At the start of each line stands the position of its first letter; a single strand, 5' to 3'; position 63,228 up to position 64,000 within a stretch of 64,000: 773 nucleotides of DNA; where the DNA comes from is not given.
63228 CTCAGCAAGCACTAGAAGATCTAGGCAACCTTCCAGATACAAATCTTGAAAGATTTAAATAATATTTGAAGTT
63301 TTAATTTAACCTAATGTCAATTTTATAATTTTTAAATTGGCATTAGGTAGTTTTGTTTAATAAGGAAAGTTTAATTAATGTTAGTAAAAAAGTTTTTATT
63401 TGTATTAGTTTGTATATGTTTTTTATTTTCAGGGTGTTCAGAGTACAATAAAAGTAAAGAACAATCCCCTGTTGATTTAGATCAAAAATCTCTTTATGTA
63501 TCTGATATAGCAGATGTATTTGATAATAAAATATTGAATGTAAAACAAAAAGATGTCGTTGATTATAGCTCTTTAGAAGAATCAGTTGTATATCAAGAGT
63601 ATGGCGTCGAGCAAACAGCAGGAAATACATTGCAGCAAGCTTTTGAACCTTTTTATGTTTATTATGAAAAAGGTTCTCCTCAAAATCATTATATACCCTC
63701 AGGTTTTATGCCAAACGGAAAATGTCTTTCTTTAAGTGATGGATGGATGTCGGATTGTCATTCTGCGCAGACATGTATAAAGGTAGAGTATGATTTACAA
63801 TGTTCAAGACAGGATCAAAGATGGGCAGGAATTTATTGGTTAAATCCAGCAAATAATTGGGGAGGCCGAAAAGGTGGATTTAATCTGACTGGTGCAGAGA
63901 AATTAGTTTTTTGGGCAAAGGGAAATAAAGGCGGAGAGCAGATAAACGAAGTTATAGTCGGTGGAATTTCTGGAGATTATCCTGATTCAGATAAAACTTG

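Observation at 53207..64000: c-di-GMP-linked glycan utilisation locus: two stand-alone PilZ genes, a GH94-like enzyme, an ABC sugar transporter, a GH-A hydrolase, a repeat-domain paralogue and a lipoprotein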

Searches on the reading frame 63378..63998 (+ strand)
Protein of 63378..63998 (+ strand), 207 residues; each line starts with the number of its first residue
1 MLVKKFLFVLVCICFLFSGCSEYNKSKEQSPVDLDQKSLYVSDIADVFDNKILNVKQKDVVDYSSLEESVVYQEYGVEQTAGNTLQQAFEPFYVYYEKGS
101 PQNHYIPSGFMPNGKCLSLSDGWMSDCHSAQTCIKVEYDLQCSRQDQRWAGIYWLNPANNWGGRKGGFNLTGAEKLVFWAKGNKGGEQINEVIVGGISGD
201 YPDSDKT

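Call 30: search_protein_families(library=pfam, proteins=[window:63378-63998:+], max_evalue=0.001)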
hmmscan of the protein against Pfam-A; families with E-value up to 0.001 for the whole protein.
window:63378-63998:+ (207 aa): 0 families

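Call 96: search_solved_structures(query=window:63378-63998:+, max_evalue=1)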
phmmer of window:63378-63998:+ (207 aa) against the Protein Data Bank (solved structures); distinct sequences matched with E-value up to 1: 2.
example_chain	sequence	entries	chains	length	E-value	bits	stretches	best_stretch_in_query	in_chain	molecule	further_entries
4akr_A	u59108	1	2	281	0.24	14.1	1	20-111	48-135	F-ACTIN-CAPPING PROTEIN SUBUNIT ALPHA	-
6fwv_A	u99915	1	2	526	0.44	13.3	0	56-114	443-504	Collagen Adhesion protein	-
